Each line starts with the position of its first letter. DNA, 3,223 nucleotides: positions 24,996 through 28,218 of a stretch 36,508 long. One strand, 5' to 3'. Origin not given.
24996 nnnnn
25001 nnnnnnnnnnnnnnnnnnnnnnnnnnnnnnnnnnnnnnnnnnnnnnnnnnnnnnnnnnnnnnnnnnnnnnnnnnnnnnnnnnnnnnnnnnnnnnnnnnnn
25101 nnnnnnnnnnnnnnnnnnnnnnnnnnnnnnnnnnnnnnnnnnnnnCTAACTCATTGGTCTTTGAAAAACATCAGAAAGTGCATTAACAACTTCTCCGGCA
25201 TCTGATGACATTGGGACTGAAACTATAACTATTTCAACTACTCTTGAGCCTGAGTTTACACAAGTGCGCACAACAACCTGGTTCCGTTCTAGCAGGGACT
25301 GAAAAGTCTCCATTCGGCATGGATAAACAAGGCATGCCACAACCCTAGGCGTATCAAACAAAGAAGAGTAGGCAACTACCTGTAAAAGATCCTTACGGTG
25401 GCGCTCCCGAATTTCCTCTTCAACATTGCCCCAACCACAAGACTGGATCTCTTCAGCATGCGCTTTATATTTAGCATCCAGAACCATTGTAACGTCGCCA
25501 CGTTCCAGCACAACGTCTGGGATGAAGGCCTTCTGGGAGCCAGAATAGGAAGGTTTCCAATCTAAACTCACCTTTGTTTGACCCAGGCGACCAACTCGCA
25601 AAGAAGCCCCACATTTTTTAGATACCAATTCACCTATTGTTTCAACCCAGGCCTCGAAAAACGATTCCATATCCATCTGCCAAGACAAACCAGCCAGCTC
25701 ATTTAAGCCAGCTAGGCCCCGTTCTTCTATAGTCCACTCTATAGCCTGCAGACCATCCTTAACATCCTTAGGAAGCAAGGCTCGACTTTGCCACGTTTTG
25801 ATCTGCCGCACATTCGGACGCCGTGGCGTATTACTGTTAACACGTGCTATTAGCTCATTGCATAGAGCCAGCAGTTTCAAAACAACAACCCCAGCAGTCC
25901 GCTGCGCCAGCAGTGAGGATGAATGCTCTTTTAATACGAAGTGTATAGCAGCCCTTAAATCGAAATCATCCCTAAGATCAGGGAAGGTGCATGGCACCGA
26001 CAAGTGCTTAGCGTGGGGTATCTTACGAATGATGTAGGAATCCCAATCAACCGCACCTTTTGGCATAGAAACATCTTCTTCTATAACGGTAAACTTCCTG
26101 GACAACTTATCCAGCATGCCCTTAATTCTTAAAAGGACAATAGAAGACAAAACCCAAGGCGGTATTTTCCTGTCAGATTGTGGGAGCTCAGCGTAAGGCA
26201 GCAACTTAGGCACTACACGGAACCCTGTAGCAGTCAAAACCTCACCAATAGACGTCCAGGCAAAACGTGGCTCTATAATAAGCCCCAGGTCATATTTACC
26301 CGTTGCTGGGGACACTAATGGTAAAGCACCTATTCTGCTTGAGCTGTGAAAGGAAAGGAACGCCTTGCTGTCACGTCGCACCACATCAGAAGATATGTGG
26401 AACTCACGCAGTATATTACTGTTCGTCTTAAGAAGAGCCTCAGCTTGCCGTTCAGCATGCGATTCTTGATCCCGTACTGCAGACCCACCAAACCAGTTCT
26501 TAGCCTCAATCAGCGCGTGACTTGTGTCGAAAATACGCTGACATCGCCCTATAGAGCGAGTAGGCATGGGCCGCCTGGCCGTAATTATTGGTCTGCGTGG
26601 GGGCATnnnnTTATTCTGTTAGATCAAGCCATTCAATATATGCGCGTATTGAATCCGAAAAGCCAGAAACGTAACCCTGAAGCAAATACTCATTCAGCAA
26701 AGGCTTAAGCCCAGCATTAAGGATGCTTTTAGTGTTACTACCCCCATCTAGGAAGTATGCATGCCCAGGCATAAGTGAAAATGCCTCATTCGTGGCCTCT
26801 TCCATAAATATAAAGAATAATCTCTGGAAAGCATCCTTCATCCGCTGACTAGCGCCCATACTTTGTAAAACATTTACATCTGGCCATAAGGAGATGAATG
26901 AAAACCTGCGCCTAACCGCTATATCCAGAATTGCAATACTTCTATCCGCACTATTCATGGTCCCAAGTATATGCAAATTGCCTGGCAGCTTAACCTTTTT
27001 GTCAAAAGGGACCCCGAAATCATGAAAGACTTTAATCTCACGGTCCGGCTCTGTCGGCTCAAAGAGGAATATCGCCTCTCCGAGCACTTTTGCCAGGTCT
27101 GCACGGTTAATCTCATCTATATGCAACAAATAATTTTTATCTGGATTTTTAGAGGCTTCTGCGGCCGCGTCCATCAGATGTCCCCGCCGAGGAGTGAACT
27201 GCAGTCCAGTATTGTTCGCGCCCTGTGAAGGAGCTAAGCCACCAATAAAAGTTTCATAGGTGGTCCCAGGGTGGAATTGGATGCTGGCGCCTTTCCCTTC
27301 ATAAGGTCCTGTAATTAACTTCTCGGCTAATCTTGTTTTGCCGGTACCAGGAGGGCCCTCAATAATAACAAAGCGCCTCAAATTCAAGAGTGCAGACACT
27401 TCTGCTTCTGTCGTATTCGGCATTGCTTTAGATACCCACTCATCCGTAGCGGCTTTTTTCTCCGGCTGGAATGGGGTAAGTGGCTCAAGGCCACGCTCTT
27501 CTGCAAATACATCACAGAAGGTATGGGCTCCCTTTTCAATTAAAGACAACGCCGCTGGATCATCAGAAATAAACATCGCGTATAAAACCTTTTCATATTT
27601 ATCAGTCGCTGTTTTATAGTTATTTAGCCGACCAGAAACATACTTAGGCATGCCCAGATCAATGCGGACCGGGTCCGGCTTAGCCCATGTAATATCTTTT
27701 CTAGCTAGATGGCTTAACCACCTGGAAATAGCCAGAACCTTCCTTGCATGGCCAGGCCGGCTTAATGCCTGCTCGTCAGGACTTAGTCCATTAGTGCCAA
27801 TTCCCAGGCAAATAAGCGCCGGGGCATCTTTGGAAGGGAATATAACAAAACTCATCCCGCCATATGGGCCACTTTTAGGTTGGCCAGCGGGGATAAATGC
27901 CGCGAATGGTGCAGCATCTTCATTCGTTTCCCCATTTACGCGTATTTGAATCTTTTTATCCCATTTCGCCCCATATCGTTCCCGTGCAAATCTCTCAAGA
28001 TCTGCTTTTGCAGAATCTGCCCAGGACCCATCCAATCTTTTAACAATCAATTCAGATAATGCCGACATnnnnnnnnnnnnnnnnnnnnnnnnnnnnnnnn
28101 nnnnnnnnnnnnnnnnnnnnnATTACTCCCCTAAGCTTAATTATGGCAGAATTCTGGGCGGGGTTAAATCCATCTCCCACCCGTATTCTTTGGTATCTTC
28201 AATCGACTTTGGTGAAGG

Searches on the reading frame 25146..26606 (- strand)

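Call 4: search_protein_families(library=padloc, proteins=[window:25146-26606:-], max_evalue=0.01)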
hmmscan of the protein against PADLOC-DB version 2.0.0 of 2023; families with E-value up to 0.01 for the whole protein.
window:25146-26606:- (486 aa): 0 families

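Call 5: search_protein_families(library=pfam, proteins=[window:25146-26606:-], max_evalue=0.01)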
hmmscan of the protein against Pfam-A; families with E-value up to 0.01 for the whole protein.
window:25146-26606:- (486 aa): 1 family
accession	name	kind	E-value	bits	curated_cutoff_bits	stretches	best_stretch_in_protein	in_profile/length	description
PF10117.15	McrBC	-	3e-08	33.4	23.9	1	167-429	80-318/318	McrBC 5-methylcytosine restriction system component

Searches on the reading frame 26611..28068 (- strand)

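Call 4: search_protein_families(library=padloc, proteins=[window:26611-28068:-], max_evalue=0.01)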
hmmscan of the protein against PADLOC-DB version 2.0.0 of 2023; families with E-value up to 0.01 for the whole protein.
window:26611-28068:- (485 aa): 7 families
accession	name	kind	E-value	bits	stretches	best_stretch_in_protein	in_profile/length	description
PDLC03547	REase_II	-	6.3e-13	46.1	1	215-391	248-440/585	Type II restriction enzyme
PDLC03448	REase_II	-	1.9e-08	30.9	1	311-399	625-726/857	Type II restriction enzyme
PDLC03920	MkoA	-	3.6e-07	26.9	1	204-253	605-653/1112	-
PDLC05079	PDC-S73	-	0.00042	17.2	1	226-253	186-213/752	-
PDLC04140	mad8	-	0.00067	17.3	1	227-252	23-48/314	mads_8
PDLC04232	IetA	-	0.0053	14.2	1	228-251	113-136/330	-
PDLC03921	MkoA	-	0.0069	12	1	224-252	1035-1063/1607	-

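Call 5: search_protein_families(library=pfam, proteins=[window:26611-28068:-], max_evalue=0.01)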
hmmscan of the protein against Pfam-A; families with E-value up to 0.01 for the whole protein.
window:26611-28068:- (485 aa): 5 families
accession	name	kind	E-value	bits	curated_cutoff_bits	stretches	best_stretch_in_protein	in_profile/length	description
PF07728.20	AAA_5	-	9.4e-12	45.6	22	1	234-389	2-139/139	AAA domain (dynein-related subfamily)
PF13401.12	AAA_22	-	1.9e-05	25.4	27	1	231-337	5-109/130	AAA domain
PF20720.3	nSTAND3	-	5.1e-05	23.4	27.2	1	223-253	9-39/155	Novel STAND NTPase 3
PF13086.12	AAA_11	-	0.0072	16.6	27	0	223-253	9-39/257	AAA domain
PF13191.12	AAA_16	-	0.0073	17.3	32.6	0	232-275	25-70/167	AAA ATPase domain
